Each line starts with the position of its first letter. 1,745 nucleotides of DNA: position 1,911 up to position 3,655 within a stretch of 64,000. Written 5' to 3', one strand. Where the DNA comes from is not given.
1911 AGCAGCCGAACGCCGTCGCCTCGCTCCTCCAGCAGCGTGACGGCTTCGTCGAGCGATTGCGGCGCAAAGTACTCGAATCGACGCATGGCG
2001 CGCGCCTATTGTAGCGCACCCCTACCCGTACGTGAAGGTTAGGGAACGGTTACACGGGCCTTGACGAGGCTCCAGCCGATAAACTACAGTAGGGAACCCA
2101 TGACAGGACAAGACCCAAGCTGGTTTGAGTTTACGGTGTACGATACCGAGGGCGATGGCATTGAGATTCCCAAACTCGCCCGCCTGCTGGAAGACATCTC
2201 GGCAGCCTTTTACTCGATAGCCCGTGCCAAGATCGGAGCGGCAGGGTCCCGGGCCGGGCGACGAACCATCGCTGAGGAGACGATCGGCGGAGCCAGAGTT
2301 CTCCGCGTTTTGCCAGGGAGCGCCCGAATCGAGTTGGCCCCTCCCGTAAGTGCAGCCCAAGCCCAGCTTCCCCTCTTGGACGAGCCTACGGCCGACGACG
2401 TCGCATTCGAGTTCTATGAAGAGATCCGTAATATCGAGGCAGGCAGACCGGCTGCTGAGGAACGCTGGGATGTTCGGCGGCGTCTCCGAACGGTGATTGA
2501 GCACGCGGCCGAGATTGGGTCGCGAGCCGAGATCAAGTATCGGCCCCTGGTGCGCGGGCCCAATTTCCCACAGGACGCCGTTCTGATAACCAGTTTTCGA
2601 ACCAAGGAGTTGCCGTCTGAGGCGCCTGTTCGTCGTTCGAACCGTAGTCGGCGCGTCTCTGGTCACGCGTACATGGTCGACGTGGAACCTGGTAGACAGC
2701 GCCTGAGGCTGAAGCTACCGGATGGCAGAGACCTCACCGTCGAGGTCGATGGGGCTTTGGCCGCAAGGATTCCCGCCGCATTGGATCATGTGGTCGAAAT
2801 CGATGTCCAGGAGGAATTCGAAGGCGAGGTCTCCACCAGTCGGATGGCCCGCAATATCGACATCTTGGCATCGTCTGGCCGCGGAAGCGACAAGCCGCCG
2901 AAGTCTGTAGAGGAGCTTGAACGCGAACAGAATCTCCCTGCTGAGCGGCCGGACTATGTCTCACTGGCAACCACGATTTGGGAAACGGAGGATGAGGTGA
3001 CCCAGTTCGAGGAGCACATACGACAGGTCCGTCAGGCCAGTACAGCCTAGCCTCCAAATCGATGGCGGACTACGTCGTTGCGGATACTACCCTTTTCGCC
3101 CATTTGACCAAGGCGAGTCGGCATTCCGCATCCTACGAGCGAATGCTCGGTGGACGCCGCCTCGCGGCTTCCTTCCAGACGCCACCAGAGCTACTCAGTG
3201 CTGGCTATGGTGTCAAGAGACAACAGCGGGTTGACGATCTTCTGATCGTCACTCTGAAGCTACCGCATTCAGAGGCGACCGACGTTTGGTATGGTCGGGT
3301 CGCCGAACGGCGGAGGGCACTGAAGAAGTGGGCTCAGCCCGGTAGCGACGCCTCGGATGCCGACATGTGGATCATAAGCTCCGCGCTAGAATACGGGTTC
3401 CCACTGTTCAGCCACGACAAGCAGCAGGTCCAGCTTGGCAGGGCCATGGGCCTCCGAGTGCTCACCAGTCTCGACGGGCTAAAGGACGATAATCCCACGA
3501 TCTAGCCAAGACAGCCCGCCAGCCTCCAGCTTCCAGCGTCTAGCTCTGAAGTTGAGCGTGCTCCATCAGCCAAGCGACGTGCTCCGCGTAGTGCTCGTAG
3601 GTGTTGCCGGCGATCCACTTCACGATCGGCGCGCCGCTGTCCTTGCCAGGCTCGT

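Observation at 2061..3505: Low-GC two-gene module: 329-aa unknown protein + PIN-like nuclease (candidate non-canonical toxin-antitoxin or defence pair)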

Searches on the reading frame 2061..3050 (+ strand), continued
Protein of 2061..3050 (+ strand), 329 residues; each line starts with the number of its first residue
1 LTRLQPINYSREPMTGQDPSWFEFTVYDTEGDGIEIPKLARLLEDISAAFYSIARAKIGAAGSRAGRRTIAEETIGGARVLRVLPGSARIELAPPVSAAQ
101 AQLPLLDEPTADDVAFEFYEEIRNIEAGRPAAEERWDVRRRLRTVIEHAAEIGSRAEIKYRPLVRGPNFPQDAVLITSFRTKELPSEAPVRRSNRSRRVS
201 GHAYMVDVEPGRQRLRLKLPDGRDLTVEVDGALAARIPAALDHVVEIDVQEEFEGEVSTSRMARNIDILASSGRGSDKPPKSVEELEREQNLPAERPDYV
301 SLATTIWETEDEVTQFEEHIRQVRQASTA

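Call 94: list_cluster_members(proteins=[P0193, P0212, P0213, P0214, P0199, P0205, P0166, P0188, P0207, P0176])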
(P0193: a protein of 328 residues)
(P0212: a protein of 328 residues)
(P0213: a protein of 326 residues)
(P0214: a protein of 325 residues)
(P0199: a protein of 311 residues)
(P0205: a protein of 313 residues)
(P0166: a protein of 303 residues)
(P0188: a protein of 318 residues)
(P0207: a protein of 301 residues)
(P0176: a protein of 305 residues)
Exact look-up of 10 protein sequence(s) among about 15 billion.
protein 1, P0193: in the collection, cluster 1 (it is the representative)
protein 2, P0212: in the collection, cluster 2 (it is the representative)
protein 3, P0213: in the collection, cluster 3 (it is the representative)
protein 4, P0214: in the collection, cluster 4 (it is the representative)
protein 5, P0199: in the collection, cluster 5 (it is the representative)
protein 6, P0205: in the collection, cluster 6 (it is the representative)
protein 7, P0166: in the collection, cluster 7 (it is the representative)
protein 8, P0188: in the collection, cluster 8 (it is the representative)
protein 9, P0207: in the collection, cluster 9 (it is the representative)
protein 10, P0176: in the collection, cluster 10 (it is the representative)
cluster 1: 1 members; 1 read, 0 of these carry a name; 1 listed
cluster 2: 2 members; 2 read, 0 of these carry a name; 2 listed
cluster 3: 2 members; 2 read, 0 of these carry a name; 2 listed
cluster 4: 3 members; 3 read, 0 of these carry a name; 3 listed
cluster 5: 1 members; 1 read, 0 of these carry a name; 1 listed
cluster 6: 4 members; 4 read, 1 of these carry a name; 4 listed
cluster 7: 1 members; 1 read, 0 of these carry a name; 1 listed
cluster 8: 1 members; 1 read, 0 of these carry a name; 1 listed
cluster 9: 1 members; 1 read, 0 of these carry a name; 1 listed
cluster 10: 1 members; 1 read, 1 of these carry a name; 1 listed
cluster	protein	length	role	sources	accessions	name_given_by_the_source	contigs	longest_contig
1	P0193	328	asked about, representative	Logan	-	-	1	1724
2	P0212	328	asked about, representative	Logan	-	-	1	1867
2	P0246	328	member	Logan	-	-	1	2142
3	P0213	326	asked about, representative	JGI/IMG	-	-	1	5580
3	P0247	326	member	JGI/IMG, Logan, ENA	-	-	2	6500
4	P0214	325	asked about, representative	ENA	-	-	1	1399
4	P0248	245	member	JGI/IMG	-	-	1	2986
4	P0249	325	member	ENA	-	-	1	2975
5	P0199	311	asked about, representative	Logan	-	-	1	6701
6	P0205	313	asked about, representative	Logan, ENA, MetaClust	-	\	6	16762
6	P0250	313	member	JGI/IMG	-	-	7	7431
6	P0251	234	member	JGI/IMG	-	-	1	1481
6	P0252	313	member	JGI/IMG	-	-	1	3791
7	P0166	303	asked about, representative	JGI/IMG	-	-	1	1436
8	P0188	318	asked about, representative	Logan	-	-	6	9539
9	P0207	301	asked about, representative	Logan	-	-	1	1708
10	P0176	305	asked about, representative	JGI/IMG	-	hypothetical protein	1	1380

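Call 95: find_encoding_contigs(protein=P0188, flank=3000, max_places=3)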
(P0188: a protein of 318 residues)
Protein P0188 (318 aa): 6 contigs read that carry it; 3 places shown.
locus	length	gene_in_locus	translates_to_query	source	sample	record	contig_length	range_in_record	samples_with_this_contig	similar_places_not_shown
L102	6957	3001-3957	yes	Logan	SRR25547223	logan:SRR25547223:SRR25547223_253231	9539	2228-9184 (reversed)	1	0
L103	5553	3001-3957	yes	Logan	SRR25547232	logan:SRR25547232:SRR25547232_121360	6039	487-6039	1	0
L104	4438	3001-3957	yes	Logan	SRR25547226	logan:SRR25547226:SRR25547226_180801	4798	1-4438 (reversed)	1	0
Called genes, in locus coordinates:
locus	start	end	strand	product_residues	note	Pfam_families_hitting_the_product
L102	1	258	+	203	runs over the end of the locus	?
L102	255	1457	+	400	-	PF01420:Methylase_S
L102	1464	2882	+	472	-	PF18862:ApeA_NTD1, PF18739:HEPN_Apea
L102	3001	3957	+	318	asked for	-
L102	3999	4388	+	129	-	PF01850:PIN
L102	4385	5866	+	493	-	PF12161:HsdM_N, PF02384:N6_Mtase, PF01170:UPF0020 (weak), PF07669:Eco57I (weak)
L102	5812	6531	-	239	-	PF20582:UPF0758_N, PF04002:RadC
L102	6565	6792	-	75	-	-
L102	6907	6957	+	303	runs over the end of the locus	-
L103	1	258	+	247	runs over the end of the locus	?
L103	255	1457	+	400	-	PF01420:Methylase_S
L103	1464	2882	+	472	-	PF18862:ApeA_NTD1, PF18739:HEPN_Apea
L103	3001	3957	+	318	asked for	-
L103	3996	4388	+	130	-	PF01850:PIN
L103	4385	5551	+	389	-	?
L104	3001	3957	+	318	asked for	-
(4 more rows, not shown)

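Call 98: search_protein_families(library=pfam, alignment_id=A7, max_evalue=0.00001)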
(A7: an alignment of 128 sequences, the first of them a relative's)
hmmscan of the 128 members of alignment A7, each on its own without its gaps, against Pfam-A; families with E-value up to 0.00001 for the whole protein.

A. member 1, L022:801-2237:- (479 aa): 0 families

B. families by the number of members that match (of 128 scanned): 93 families (the first 25 are shown)
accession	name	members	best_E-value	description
PF01420.25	Methylase_S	3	2.7e-25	Type I restriction modification DNA specificity domain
PF00266.25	Aminotran_5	2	1.6e-78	Aminotransferase class-V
PF02826.25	2-Hacid_dh_C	2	2.4e-61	D-isomer specific 2-hydroxyacid dehydrogenase, NAD binding domain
PF02384.22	N6_Mtase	2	5e-58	N-6 DNA Methylase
PF13304.12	AAA_21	2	5.1e-20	AAA domain, putative AbiEii toxin, Type IV TA system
PF13175.12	AAA_15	2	6.4e-20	AAA ATPase domain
PF07719.23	TPR_2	2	1.3e-12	Tetratricopeptide repeat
PF01170.24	UPF0020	2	4.4e-12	RMKL-like, methyltransferase domain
PF00515.34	TPR_1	2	1.3e-08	Tetratricopeptide repeat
PF07669.17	Eco57I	2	1.9e-08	Eco57I restriction-modification methylase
PF08665.17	PglZ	2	1.1e-07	PglZ domain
PF12161.14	HsdM_N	2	4e-07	HsdM N-terminal domain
PF05221.23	AdoHcyase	1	3.6e-147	S-adenosyl-L-homocysteine hydrolase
PF01053.26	Cys_Met_Meta_PP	1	3.1e-139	Cys/Met metabolism PLP-dependent enzyme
PF07505.17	DUF5131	1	6.9e-109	Protein of unknown function (DUF5131)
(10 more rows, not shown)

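Call 99: search_protein_families(library=padloc, alignment_id=A7, max_evalue=0.00001)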
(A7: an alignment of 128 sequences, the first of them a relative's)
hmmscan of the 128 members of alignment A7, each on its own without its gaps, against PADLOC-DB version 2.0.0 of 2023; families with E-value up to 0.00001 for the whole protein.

A. member 1, L022:801-2237:- (479 aa): 0 families

B. families by the number of members that match (of 128 scanned): 377 families (the first 25 are shown)
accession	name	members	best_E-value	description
PDLC03624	REase_MTase_IIG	5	1.9e-32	Type IIG restriction enzyme-methyltransferase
PDLC03184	Specificity_I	4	3.2e-116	Type I specificity subunit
PDLC03019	MTase_I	4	2.9e-23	Type I methyltransferase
PDLC03107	Specificity_I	3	1.1e-93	Type I specificity subunit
PDLC03069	Specificity_I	3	1.4e-63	Type I specificity subunit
PDLC03096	Specificity_I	3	6.1e-61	Type I specificity subunit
PDLC03119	Specificity_I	3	1.3e-54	Type I specificity subunit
PDLC03061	Specificity_I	3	2.3e-54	Type I specificity subunit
PDLC03117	Specificity_I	3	5.5e-51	Type I specificity subunit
PDLC03100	Specificity_I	3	7.4e-49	Type I specificity subunit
PDLC03127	Specificity_I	3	7.2e-48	Type I specificity subunit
PDLC03084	Specificity_I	3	8.4e-48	Type I specificity subunit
PDLC03108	Specificity_I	3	3.1e-46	Type I specificity subunit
PDLC03099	Specificity_I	3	2.5e-45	Type I specificity subunit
PDLC04134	mad2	3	2.3e-44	mads_2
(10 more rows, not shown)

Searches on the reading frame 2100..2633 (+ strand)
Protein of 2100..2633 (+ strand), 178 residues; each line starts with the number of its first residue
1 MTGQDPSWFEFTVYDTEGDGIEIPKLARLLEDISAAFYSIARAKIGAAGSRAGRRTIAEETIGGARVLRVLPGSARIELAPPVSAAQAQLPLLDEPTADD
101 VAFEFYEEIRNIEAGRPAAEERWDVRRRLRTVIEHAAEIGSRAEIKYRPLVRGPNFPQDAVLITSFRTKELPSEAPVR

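Call 60: predict_structure(alignment_id=A4)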
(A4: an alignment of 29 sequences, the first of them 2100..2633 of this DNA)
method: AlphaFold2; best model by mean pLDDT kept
length: 178 residues; sequences in the alignment: 29
mean_pLDDT: 82.0   pTM: 0.82
mean pLDDT of the five models: 82.0, 80.2, 79.7, 78.1, 75.5
residues with pLDDT >= 90: 69; 70-90: 71; 50-70: 35; < 50: 3
segments of 3 or more residues with pLDDT < 50: 1-3
pLDDT, mean of each block of 10 residues (from residue 1): 70 81 90 94 77 75 83 79 64 76 94 88 90 94 91 64 92 73
secondary structure, 60 per line:
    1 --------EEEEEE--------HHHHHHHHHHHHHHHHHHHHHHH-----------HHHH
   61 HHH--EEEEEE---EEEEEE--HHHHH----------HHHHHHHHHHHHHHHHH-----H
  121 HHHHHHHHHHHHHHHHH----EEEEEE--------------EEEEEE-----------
elements in order: E9-14 H23-45 H57-63 E66-71 E75-80 H83-87 H98-114 H120-137 E142-147 E162-167

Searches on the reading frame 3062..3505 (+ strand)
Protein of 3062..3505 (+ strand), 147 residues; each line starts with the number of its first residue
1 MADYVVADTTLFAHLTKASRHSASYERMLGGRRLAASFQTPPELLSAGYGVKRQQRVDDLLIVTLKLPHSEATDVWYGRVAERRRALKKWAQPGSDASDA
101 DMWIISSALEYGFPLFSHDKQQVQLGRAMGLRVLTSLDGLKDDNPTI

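Call 3: search_protein_families(library=pfam, proteins=[window:3062-3505:+], max_evalue=1)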
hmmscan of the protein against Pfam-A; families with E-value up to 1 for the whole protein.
window:3062-3505:+ (147 aa): 2 families
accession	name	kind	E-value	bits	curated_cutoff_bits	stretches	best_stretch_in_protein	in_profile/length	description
PF01850.27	PIN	-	0.00097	20.2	23.6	1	8-125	4-117/120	PIN domain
PF03507.18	CagA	-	0.028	14.8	25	0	47-61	7-21/39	CagA exotoxin phosphopeptide substrate mimic region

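Call 4: search_protein_families(library=ncbifam, proteins=[window:3062-3505:+], max_evalue=1)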
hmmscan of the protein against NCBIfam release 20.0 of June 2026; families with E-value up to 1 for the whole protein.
window:3062-3505:+ (147 aa): 0 families

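Call 5: search_protein_families(library=padloc, proteins=[window:3062-3505:+], max_evalue=1)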
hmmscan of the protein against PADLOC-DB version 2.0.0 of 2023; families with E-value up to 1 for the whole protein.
window:3062-3505:+ (147 aa): 0 families

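Call 7: find_homologous_proteins(query=window:3062-3505:+)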
Query window:3062-3505:+ (147 aa): 43 proteins with E <= 0.001 among 110 candidates.
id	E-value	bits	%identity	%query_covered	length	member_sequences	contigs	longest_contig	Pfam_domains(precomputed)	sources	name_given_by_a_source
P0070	1.5e-91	322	100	100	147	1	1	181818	-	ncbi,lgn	ncbi:MAG: hypothetical protein WEE64_00855 [Dehalococcoidia bacterium]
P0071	7.9e-63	228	71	100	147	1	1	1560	PF01850.28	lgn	-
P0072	1.5e-62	228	71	100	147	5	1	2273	-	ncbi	-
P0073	3.5e-62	226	73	100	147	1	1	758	-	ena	-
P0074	1.3e-59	218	67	99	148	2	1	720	PF01850.28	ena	-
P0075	5.1e-59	216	68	100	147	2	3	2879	PF01850.28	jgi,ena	-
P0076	1.1e-57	212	66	100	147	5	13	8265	PF01850.28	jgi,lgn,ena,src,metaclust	metaclust:\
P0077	1.6e-57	211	68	99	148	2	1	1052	-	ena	-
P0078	3.0e-57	210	68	99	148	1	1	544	PF01850.28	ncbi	-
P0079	1.1e-56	209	68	99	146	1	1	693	-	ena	-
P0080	1.9e-56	208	66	100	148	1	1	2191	-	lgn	-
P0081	2.8e-56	207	68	98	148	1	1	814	-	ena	-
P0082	5.2e-56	206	67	98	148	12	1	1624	PF01850.28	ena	-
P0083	7.0e-56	206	66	99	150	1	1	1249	PF01850.28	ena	-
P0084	8.8e-56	206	66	99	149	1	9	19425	PF01850.28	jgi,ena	jgi:predicted nucleic acid-binding protein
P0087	1.6e-54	202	65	100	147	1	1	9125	PF01850.28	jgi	jgi:predicted nucleic acid-binding protein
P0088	5.3e-54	200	68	97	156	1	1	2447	PF01850.28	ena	-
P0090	5.9e-53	196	63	98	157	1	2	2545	PF01850.28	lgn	-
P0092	8.7e-53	196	63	98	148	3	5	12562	PF01850.28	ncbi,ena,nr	ncbi:MAG: hypothetical protein IIC90_10085 [Chloroflexi bacterium]|nr:hypothetical protein [Chlorofl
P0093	2.4e-52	195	61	99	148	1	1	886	PF01850.28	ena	-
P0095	1.4e-51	192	64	99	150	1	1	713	PF01850.28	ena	-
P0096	1.2e-49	186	59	100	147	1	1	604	PF01850.28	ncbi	-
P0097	2.2e-49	185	61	100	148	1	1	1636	PF01850.28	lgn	-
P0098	2.6e-48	181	59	100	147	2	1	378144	PF01850.28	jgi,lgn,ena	-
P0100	1.6e-47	179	57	99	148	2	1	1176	PF01850.28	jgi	jgi:predicted nucleic acid-binding protein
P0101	2.9e-47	178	61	99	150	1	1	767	PF01850.28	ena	-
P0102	5.2e-47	177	59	99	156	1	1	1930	PF01850.28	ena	-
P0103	2.2e-46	175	61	99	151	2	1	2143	PF01850.28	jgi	-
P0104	2.5e-45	172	58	98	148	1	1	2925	PF01850.28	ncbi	-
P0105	2.1e-43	166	58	100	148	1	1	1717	PF01850.28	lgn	-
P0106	4.0e-42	161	54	99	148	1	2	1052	PF01850.28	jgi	jgi:predicted nucleic acid-binding protein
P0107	2.1e-40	156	53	100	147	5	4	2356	PF01850.28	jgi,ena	-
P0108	3.5e-37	145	51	99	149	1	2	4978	PF01850.28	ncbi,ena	-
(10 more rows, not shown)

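Call 12: search_solved_structures(query=A2, max_evalue=1, show_alignments=2)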
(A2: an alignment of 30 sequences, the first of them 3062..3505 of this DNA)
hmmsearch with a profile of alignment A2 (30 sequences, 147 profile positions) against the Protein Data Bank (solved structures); distinct sequences matched with E-value up to 1: 3.
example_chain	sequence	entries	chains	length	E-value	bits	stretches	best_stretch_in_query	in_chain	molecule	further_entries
6nkl_A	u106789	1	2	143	2.5e-07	33.9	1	6-123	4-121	Ribonuclease VapC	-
4rzp_A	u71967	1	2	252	0.00069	22.8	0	96-128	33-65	Engineered Protein OR366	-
3dbo_B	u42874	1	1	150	0.12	15.5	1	23-133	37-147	Uncharacterized protein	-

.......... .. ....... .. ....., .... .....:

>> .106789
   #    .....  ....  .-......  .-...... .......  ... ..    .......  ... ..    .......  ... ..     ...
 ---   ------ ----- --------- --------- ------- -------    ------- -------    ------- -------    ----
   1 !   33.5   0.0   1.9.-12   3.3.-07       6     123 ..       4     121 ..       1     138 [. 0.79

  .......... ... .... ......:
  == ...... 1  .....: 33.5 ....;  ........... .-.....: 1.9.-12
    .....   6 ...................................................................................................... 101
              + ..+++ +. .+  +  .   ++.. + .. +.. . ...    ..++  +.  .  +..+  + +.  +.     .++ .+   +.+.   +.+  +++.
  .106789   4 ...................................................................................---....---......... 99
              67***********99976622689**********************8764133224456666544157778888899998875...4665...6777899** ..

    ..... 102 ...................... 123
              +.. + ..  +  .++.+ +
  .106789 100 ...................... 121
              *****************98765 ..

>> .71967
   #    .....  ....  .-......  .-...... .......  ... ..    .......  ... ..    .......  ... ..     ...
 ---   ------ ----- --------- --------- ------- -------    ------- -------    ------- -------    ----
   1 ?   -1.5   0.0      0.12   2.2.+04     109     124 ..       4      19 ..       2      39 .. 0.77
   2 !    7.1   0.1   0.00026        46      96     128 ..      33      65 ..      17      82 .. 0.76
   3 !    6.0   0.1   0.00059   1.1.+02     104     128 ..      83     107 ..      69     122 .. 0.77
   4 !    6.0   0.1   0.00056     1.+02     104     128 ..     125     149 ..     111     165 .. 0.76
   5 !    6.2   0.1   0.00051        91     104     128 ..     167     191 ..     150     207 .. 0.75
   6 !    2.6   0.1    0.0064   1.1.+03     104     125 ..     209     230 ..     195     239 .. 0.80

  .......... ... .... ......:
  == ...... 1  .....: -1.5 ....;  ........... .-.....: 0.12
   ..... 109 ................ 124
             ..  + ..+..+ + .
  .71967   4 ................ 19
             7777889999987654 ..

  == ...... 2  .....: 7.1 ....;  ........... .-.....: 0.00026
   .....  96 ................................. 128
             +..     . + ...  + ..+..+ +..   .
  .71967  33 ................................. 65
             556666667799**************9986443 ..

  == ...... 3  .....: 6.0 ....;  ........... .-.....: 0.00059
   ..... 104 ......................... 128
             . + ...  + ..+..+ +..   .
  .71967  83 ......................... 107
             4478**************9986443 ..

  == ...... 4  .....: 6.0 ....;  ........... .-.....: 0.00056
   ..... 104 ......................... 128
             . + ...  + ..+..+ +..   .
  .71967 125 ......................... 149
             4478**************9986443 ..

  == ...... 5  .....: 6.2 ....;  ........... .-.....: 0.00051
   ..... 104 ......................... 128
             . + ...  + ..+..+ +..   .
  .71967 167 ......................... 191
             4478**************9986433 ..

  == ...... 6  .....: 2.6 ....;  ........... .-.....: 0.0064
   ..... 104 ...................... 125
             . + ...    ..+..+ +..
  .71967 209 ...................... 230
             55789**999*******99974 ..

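Call 16: find_encoding_contigs(protein=P0098, flank=6000, max_places=3)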
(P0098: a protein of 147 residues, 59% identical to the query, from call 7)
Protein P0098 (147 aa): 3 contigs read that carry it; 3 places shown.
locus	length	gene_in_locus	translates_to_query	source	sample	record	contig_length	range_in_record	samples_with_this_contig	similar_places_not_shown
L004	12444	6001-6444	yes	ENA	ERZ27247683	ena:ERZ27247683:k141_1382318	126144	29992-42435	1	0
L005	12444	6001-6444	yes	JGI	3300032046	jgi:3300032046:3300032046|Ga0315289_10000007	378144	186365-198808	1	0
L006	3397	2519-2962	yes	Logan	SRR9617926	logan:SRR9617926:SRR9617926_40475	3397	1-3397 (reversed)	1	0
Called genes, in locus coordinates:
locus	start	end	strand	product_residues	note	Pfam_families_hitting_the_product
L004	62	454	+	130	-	PF02643:DUF192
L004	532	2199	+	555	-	PF01642:MM_CoA_mutase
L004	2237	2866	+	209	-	PF14333:DUF4389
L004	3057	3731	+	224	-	PF14196:ATC_hydrolase (weak)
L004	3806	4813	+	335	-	PF00296:Bac_luciferase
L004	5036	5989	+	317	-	-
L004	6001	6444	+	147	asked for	PF01850:PIN (weak)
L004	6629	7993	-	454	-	PF01547:SBP_bac_1, PF13416:SBP_bac_8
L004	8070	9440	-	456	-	PF01547:SBP_bac_1, PF13416:SBP_bac_8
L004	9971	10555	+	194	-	PF10648:Gmad2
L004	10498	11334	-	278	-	PF01887:SAM_HAT_N, PF20257:SAM_HAT_C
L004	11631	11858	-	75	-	PF03840:SecG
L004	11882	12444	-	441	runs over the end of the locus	PF01933:CofD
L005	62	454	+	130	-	PF02643:DUF192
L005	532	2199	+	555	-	PF01642:MM_CoA_mutase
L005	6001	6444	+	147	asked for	PF01850:PIN (weak)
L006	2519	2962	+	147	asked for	PF01850:PIN (weak)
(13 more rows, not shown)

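Call 48: search_protein_families(library=pfam, alignment_id=A2, max_evalue=0.01)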
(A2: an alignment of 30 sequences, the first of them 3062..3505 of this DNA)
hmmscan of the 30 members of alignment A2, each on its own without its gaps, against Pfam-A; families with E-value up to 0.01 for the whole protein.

A. member 1, window:3062-3505:+ (147 aa): 1 family
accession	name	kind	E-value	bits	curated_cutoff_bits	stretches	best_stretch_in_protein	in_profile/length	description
PF01850.27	PIN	-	0.00097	20.2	23.6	1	8-125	4-117/120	PIN domain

B. families by the number of members that match (of 30 scanned): 1 family
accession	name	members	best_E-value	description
PF01850.27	PIN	29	1.8e-11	PIN domain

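Call 68: search_protein_families(library=phrogs, proteins=[window:3062-3505:+], max_evalue=0.1)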
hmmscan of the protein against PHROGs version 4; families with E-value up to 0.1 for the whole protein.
window:3062-3505:+ (147 aa): 0 families
